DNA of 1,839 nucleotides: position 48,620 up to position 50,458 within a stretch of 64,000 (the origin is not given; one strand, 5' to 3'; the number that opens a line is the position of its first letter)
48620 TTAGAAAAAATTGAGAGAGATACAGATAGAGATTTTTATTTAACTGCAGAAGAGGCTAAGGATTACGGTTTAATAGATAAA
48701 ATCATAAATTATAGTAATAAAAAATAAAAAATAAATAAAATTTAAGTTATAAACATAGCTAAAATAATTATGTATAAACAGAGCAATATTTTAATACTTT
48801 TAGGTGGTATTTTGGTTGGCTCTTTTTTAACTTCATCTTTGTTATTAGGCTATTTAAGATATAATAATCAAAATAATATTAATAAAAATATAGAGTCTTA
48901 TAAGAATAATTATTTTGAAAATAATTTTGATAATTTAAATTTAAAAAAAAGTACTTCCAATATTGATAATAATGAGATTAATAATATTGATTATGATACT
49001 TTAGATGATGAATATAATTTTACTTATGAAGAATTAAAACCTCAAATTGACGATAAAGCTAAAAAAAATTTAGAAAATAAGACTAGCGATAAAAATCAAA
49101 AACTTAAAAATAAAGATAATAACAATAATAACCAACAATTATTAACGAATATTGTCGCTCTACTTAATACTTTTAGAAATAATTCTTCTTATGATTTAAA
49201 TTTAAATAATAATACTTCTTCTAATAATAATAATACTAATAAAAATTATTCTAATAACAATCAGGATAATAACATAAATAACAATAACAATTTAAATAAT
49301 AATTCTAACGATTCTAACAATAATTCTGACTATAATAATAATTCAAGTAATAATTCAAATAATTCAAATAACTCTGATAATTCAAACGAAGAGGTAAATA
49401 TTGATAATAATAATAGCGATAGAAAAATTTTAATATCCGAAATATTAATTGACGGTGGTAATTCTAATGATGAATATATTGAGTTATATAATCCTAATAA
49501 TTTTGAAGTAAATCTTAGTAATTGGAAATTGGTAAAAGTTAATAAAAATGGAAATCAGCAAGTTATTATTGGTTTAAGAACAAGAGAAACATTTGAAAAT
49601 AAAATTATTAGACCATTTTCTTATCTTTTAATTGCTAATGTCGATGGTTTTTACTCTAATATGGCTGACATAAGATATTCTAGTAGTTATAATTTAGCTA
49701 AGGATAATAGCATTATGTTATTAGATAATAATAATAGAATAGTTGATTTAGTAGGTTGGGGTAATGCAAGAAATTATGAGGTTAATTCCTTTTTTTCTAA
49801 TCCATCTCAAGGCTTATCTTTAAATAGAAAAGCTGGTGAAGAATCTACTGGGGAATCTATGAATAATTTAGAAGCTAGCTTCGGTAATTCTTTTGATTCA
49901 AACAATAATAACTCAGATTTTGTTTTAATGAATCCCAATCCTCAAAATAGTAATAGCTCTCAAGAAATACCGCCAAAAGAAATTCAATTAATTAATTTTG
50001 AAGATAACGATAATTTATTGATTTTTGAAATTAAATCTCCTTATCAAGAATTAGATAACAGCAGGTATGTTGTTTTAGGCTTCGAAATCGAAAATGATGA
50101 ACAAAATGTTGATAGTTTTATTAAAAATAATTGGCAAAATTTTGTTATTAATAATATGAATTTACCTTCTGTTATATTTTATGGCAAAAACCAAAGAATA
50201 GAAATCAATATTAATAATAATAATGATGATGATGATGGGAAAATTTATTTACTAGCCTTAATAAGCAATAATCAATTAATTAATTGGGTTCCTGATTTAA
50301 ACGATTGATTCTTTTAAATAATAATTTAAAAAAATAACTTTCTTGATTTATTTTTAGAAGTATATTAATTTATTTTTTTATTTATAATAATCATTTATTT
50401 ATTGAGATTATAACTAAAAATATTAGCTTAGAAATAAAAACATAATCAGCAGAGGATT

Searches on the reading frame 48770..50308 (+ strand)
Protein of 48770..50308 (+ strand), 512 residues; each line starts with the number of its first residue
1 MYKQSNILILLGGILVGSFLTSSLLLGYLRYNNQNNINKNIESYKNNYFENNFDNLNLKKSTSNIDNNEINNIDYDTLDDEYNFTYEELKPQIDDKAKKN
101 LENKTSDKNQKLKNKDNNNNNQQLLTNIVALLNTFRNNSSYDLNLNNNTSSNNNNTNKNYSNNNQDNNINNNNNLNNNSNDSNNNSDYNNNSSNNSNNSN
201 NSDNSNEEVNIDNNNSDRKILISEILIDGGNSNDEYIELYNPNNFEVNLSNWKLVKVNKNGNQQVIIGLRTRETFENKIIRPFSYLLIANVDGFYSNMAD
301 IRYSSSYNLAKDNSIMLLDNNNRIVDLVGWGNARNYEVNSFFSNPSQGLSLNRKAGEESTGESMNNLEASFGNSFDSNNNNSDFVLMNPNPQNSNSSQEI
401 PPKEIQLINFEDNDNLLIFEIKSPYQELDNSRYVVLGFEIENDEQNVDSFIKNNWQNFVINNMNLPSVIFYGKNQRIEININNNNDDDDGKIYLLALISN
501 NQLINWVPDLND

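Call 76: search_protein_families(library=pfam, proteins=[window:48770-50308:+], max_evalue=0.00001)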
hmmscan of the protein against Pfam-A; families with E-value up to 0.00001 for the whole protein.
window:48770-50308:+ (512 aa): 1 family
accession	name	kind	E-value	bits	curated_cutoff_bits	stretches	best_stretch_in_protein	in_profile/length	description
PF00932.25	LTD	-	3.7e-14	53.5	34.3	1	216-331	4-108/109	Lamin Tail Domain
